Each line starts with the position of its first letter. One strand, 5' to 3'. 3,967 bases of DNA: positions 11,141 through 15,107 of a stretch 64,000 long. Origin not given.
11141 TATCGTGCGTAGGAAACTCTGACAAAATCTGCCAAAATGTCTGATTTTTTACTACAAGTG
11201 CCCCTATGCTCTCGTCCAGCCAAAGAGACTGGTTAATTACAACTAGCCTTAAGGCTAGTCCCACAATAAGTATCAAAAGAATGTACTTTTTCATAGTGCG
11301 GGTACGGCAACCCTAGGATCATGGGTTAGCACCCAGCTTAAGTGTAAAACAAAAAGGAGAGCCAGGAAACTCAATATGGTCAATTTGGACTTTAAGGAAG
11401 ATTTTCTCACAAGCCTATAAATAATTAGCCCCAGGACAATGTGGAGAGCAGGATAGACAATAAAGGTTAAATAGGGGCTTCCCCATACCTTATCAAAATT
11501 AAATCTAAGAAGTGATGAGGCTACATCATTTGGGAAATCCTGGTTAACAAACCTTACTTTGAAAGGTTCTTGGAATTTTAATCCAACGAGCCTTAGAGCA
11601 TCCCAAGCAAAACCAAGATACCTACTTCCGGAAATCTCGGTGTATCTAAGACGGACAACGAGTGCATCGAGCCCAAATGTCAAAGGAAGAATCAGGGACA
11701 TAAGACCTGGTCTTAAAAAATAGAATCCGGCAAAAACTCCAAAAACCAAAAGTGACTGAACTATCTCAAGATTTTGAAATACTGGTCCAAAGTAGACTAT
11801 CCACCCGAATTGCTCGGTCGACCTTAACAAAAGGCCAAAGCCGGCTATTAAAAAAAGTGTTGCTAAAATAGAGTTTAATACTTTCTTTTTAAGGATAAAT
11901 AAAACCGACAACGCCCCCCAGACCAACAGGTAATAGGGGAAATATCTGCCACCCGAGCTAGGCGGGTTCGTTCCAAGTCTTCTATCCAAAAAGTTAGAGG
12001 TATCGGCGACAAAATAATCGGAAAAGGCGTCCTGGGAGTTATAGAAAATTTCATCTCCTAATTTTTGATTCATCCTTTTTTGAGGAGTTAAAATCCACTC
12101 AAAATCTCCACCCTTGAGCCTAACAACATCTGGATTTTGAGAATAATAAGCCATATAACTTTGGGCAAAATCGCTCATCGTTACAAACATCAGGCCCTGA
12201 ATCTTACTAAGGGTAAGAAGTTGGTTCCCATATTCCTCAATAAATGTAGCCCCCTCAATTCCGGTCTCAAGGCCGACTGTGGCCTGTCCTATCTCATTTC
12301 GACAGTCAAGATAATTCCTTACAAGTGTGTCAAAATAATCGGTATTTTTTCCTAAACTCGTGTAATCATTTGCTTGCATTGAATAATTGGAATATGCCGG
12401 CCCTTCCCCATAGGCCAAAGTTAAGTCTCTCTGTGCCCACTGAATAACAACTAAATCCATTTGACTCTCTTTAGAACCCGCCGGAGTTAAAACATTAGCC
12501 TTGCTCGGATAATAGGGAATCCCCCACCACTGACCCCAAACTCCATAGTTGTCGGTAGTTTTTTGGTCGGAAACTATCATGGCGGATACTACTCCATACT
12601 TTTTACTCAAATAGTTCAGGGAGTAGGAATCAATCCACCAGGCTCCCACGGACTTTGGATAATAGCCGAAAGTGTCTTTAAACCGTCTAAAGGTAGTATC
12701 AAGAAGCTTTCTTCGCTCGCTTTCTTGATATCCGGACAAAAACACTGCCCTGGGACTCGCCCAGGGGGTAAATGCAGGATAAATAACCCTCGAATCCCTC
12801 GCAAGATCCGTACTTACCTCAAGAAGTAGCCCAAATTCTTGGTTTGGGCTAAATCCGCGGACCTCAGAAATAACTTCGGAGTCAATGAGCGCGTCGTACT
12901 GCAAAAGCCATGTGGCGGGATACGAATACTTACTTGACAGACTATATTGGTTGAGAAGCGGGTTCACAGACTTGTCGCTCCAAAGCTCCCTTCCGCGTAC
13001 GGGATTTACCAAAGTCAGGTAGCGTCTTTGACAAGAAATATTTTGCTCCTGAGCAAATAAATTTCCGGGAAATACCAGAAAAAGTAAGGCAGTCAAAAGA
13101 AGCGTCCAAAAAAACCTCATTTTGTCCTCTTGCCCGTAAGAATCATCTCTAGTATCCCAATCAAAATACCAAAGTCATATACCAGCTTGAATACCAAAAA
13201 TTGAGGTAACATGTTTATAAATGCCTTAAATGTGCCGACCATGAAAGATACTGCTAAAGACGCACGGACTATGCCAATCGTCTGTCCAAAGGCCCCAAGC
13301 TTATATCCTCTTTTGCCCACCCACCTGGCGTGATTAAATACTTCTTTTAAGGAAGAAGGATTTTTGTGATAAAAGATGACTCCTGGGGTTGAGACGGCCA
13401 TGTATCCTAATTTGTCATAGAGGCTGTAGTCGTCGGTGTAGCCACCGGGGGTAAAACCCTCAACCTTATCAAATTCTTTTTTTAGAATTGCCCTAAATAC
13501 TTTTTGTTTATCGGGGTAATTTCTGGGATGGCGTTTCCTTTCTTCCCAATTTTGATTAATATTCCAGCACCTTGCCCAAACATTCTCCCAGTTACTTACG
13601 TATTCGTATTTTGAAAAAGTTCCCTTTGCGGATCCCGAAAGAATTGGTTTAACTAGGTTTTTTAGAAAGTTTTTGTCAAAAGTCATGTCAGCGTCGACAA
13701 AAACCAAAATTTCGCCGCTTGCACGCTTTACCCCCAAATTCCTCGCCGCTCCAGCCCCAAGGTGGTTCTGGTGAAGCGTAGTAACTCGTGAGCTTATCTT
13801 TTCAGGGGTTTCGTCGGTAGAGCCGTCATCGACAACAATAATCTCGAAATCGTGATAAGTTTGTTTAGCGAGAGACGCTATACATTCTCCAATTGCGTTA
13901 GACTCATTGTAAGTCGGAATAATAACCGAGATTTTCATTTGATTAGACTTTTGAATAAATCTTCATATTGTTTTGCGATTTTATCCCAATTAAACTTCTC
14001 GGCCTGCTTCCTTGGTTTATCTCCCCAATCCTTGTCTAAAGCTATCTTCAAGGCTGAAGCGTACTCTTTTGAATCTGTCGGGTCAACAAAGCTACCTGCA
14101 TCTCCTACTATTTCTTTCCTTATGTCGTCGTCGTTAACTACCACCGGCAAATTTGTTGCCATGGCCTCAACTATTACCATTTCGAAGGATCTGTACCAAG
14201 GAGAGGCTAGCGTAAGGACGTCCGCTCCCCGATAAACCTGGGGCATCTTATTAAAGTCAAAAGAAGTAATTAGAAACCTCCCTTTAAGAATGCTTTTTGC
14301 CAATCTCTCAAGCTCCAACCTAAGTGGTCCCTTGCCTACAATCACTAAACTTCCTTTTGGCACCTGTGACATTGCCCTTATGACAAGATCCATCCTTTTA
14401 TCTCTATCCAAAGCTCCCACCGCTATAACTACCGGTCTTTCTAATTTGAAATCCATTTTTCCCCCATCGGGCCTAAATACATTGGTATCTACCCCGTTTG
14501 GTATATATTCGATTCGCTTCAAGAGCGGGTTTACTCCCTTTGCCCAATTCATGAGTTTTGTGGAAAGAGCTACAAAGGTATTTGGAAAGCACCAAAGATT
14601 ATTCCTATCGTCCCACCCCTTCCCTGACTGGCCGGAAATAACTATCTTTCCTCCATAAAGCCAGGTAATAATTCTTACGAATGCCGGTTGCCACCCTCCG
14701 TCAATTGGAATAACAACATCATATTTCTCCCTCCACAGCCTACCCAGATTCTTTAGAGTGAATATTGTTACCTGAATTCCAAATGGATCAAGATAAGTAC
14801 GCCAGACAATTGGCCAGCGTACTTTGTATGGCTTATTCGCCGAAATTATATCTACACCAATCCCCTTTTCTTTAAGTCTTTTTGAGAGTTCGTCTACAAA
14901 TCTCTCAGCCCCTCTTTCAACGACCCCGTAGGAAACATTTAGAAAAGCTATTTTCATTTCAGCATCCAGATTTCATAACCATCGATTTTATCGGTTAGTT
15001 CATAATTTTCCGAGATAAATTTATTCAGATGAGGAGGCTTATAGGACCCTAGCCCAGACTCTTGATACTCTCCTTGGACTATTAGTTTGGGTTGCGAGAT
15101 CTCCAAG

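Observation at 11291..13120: Secreted, membrane-anchored 609-aa protein of unknown family with a Trp/Tyr-rich extracytoplasmic domain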

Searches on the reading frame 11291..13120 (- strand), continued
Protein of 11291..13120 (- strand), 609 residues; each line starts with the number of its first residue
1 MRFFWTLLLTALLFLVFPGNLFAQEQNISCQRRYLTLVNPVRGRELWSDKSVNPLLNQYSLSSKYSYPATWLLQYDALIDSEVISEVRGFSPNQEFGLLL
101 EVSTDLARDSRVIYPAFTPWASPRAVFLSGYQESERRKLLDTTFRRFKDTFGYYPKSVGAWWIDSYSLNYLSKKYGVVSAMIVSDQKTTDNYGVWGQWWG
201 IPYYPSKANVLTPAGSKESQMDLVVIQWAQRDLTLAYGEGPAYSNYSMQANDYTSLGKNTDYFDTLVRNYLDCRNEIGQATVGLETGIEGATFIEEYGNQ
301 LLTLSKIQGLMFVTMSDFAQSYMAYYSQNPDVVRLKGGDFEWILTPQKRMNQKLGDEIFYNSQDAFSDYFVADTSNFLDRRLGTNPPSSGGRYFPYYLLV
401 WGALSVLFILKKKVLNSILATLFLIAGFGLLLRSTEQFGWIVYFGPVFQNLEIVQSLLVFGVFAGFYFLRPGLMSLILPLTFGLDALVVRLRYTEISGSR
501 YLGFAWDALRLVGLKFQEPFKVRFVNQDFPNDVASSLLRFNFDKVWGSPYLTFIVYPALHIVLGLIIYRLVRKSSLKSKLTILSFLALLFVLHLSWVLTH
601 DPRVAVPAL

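Call 32: search_solved_structures(query=window:11291-13120:-, max_evalue=10, show_alignments=1)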
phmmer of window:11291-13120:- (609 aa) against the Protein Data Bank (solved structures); distinct sequences matched with E-value up to 10: 1.
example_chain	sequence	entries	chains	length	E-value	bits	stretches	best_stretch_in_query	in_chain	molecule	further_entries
3lm3_A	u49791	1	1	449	0.066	15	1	151-234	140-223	uncharacterized protein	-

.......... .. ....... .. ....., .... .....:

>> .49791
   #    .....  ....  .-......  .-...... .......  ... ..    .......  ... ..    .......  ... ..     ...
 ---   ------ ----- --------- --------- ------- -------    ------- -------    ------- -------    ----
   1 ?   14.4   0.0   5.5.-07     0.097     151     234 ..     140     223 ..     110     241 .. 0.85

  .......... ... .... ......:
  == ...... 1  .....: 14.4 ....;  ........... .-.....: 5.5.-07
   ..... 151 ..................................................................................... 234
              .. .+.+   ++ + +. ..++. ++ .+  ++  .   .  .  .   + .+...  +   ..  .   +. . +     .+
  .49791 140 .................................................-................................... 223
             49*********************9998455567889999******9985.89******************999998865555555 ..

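Call 38: fold_search(model_id=the predicted structure, library=pdb)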
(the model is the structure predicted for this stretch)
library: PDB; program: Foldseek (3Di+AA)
matches with E <= 10: 788; with E <= 0.001: 26
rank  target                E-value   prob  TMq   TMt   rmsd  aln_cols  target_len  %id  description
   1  3lm3                  3.1e-13  1.00  0.41  0.56   5.4       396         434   15  Crystal structure of a putative glycoside hydrolase/deacetylase (bdi_3119) from parabacteroides distasonis at 1.44 A res (released 2010-02-16)
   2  3qbu_A                9.9e-08  1.00  0.32  0.62   7.5       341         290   14  Crystal structure of putative peptidoglycan deactelyase (HP0310) from Helicobacter pylori (released 2011-05-25)
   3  3rxz_B                1.3e-07  1.00  0.29  0.56   8.8       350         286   13  Crystal structure of putative polysaccharide deacetylase from Mycobacterium smegmatis (released 2011-06-22)
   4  3rxz_C                2.0e-07  1.00  0.30  0.58   7.8       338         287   13  Crystal structure of putative polysaccharide deacetylase from Mycobacterium smegmatis (released 2011-06-22)
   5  3rxz_A                8.4e-07  1.00  0.27  0.53   8.2       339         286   14  Crystal structure of putative polysaccharide deacetylase from Mycobacterium smegmatis (released 2011-06-22)
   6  6h8n_B                7.2e-06  1.00  0.23  0.60   7.6       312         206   13  Structure of peptidoglycan deacetylase PdaC from Bacillus subtilis - mutant D285S (released 2019-11-13)
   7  5wu7_A                8.0e-06  1.00  0.26  0.30  18.3       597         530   11  Crystal structure of GH57-type branching enzyme from hyperthermophilic archaeon Pyrococcus horikoshii (released 2017-03-08)
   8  6h8l_A                1.4e-05  1.00  0.24  0.63   6.3       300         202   14  Structure of peptidoglycan deacetylase PdaC from Bacillus subtilis (released 2019-11-13)
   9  3n8t                  1.5e-05  1.00  0.29  0.31  17.2       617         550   10  Native structure of TK1436, a GH57 branching enzyme from hyperthermophilic archaeon Thermococcus kodakaraensis (released 2010-10-27)
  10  6h8n_A                1.7e-05  1.00  0.24  0.63   6.3       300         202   14  Structure of peptidoglycan deacetylase PdaC from Bacillus subtilis - mutant D285S (released 2019-11-13)
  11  1z7a_A                1.8e-05  1.00  0.31  0.58   6.0       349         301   11  Crystal structure of probable Polysaccharide deacetylase from Pseudomonas aeruginosa PAO1 (released 2005-05-10)
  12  3cl6_A                1.8e-05  1.00  0.31  0.57   6.3       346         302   10  Crystal structure of Puue Allantoinase (released 2008-06-10)
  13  6h8l_B                2.2e-05  1.00  0.24  0.61   7.5       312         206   14  Structure of peptidoglycan deacetylase PdaC from Bacillus subtilis (released 2019-11-13)
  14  1z7a_F                4.9e-05  1.00  0.32  0.59   5.9       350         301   10  Crystal structure of probable Polysaccharide deacetylase from Pseudomonas aeruginosa PAO1 (released 2005-05-10)
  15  1z7a_C                6.4e-05  1.00  0.31  0.59   5.8       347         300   11  Crystal structure of probable Polysaccharide deacetylase from Pseudomonas aeruginosa PAO1 (released 2005-05-10)
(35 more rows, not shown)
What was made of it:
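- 12131..13051 (-): Extracytoplasmic beta/alpha barrel, residues 24-330, DUF3863-like (glycoside hydrolase/deacetylase superfamily). Conserved R42, E95, E101, Y131, R136, D164, D185, Q186, D190, W195-G200 (WGQWWG), W228, R231, S247, Q249, D252, E285. C30-C273 is a probable disulfide. Foldseek E 3e-13 (call 38).
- On DUF3863 (PF12979): Foldseek E 3.1e-13 (call 38).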

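Call 42: search_protein_families(library=pfam, alignment_id=A1, max_evalue=10)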
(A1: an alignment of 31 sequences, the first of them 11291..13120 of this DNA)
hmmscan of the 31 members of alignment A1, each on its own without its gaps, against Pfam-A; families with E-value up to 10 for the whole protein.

A. member 1, window:11291-13120:- (609 aa): 3 families
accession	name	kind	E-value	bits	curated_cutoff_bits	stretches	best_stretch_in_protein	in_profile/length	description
PF11431.13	Transport_MerF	-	0.022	15.1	24.3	1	550-574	19-43/45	Membrane transport protein MerF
PF14012.11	DUF4229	-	0.1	13.1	27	1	558-606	9-57/68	Protein of unknown function (DUF4229)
PF12979.12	DUF3863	-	0.15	11.2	27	1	151-233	126-208/349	Domain of Unknown Function with PDB structure (DUF3863)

B. families by the number of members that match (of 31 scanned): 18 families
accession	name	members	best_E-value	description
PF12979.12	DUF3863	15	2.9e-05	Domain of Unknown Function with PDB structure (DUF3863)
PF05873.17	Mt_ATP-synt_D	3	0.051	ATP synthase D chain, mitochondrial (ATP5H)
PF11431.13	Transport_MerF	1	0.022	Membrane transport protein MerF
PF04079.22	SMC_ScpB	1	0.034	Segregation and condensation complex subunit ScpB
PF17988.6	VEGFR-2_TMD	1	0.082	VEGFR-2 Transmembrane domain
PF03862.18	SpoVAC_SpoVAEB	1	0.086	SpoVAC/SpoVAEB sporulation membrane protein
PF11266.14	Ald_deCOase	1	0.091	Long-chain fatty aldehyde decarbonylase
PF16320.10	Ribosomal_L12_N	1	0.095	Ribosomal protein L7/L12 dimerisation domain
PF14012.11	DUF4229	1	0.1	Protein of unknown function (DUF4229)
PF10190.14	Tmemb_170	1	0.1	Putative transmembrane protein 170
PF09023.15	Staphostatin_B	1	0.13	Staphostatin B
PF18760.7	ART-PolyVal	1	0.14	ADP-Ribosyltransferase in polyvalent proteins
PF15179.11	Myc_target_1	1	0.15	Myc target protein 1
PF08388.16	GIIM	1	0.33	Group II intron, maturase-specific domain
PF07850.20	Renin_r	1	0.76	Renin receptor-like transmembrane spanning segment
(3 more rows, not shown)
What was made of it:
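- On DUF3863 (PF12979): 15 of 31 family members hit, best E 2.9e-5, all sub-threshold (call 42).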

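Call 56: find_related_loci(query=A1, collection=genome_contigs, flank=6000)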
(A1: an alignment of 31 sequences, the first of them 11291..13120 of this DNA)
Query A1 (609 aa) in genome_contigs; peptide patterns used: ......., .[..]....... (x = any residue, [..] = any of these).
99 stretches matched a pattern; 58 encode a relative of the query (tblastn E <= 1e-3); 57 distinct loci.
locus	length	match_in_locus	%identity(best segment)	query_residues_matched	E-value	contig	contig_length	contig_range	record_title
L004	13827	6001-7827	76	1-609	0e+0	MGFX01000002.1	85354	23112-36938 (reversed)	MAG: Candidatus Woesebacteria bacterium RBG_16_42_24 RBG_16_scaffold_14, whole genome shotgun sequence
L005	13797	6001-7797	48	3-605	0e+0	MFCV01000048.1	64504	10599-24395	MAG: Candidatus Daviesbacteria bacterium RIFCSPHIGHO2_02_FULL_36_13 rifcsphigho2_02_scaffold_986, whole genome shotgun s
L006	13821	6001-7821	50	3-605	0e+0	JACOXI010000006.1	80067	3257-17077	MAG: Candidatus Daviesbacteria bacterium isolate NC_groundwater_149_Ag_S-0.1um_39_14 S4_GD2017_2_S1_scaffold_141, whole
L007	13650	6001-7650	52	18-560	0e+0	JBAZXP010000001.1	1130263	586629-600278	MAG: Microgenomates group bacterium isolate SO_2017_GW1_59 NODE_11_length_1130263_cov_5.408407_OW334_2017, whole genome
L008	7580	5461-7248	49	18-607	0e+0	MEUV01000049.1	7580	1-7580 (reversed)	MAG: candidate division WWE3 bacterium RBG_19FT_COMBO_34_6 rbg_19ft_combo_scaffold_7919, whole genome shotgun sequence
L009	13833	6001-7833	49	4-609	0e+0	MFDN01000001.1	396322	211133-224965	MAG: Candidatus Daviesbacteria bacterium RIFCSPLOWO2_01_FULL_39_23 rifcsplowo2_01_scaffold_1, whole genome shotgun seque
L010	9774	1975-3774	48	16-606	0e+0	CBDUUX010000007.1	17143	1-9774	MAG TPA_asm: uncultured bacterium isolate SRR22302361_binner23_Refined_116 genome assembly, contig: ERZ25748748.1478, wh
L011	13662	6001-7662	49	23-573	0e+0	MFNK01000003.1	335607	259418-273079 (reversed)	MAG: Candidatus Levybacteria bacterium RIFCSPHIGHO2_01_FULL_36_15b rifcsphigho2_01_scaffold_16, whole genome shotgun seq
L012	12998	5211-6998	47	18-604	0e+0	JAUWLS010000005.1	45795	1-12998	MAG: Candidatus Shapirobacteria bacterium isolate CSMAG_2378 CSMAG_2378_k141_128275_length_45795_cov_9.0000, whole genom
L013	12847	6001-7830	47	6-606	0e+0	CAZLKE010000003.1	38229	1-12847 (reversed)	MAG TPA_asm: uncultured Gammaproteobacteria bacterium isolate SRP050083_co1_414 genome assembly, contig: NODE_334_length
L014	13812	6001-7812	47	6-607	0e+0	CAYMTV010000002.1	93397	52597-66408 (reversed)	MAG TPA_asm: uncultured Gammaproteobacteria bacterium isolate binchicken_co38_1053 genome assembly, contig: NODE_604_len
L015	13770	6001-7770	50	25-605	0e+0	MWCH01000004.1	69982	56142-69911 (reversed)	MAG: Microgenomates group bacterium ADurb.Bin219 BWY24_contig000004, whole genome shotgun sequence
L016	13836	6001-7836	45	7-609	1e-179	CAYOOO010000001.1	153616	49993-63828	MAG TPA_asm: uncultured Gammaproteobacteria bacterium isolate binchicken_co110_106 genome assembly, contig: NODE_259_len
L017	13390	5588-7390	48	4-605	6e-178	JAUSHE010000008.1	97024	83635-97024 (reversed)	MAG: Candidatus Daviesbacteria bacterium isolate E14_metabat.bin.170_sub E14_k141_1397013, whole genome shotgun sequence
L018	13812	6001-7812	46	14-609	3e-176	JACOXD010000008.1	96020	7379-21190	MAG: Candidatus Daviesbacteria bacterium isolate NC_groundwater_144_Ag_S-0.1um_35_15 S4_GD2017_2_S1_scaffold_417, whole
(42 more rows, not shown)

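Call 70: find_encoding_contigs(protein=P0121, flank=5000, max_places=2)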
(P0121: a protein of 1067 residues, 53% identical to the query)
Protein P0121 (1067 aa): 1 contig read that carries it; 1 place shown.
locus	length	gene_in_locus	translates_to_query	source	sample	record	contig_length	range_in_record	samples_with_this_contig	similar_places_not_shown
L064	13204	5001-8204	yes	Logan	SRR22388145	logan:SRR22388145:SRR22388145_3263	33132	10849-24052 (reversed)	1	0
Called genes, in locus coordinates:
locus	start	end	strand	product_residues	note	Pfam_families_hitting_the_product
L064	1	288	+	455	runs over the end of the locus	-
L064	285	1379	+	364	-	PF13439:Glyco_transf_4, PF20706:GT4-conflict (weak), PF00534:Glycos_transf_1, PF13692:Glyco_trans_1_4, PF13524:Glyco_trans_1_2 (weak)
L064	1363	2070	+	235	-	PF13489:Methyltransf_23, PF06325:PrmA, PF07021:MetW, PF08003:Methyltransf_9, PF08241:Methyltransf_11, PF08242:Methyltransf_12, PF13649:Methyltransf_25, PF13847:Methyltransf_31, +3 more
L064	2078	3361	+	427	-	PF01943:Polysacc_synt, PF13440:Polysacc_synt_3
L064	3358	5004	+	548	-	-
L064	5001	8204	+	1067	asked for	PF13231:PMT_2, PF12979:DUF3863 (weak)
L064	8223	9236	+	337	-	PF13439:Glyco_transf_4, PF00534:Glycos_transf_1, PF13692:Glyco_trans_1_4, PF20706:GT4-conflict, PF13524:Glyco_trans_1_2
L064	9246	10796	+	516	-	-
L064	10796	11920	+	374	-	PF13439:Glyco_transf_4, PF00534:Glycos_transf_1, PF13692:Glyco_trans_1_4, PF13524:Glyco_trans_1_2, PF20706:GT4-conflict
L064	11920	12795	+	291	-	PF00535:Glycos_transf_2, PF13641:Glyco_tranf_2_3, PF13632:Glyco_trans_2_3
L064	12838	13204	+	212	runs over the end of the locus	PF00132:Hexapep, PF14602:Hexapep_2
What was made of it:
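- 9885..11294 (-): Downstream, translationally coupled GT-C (PMT_2) glycosyltransferase; the probable physical partner. P0121 is one ORF on a 33-kb contig (call 70).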

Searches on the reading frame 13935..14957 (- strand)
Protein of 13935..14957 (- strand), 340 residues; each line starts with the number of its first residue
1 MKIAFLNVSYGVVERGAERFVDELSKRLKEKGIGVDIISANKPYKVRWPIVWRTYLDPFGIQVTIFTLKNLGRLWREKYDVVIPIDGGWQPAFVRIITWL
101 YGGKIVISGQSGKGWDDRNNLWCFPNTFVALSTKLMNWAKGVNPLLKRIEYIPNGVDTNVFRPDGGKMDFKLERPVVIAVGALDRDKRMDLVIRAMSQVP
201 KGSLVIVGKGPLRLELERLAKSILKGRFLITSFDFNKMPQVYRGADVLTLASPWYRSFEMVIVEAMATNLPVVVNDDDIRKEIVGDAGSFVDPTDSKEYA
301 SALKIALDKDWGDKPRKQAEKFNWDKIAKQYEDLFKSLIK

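Call 3: search_protein_families(library=pfam, proteins=[window:13935-14957:-], max_evalue=1)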
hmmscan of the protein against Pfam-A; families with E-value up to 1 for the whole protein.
window:13935-14957:- (340 aa): 5 families
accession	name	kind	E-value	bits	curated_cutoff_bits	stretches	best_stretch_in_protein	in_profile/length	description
PF13692.12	Glyco_trans_1_4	-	7.5e-22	78.6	27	1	174-307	1-140/142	Glycosyl transferases group 1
PF00534.26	Glycos_transf_1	-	8.4e-21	74.7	26.4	1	170-317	11-164/172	Glycosyl transferases group 1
PF13439.12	Glyco_transf_4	-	1.8e-07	31.8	28.5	1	16-159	3-169/170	Glycosyltransferase Family 4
PF13407.12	Peripla_BP_4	-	0.095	12.7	35.1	1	243-314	54-121/258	Periplasmic binding protein domain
PF20706.3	GT4-conflict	-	0.33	10.3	26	1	174-276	197-312/385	Family 4 Glycosyltransferase in conflict systems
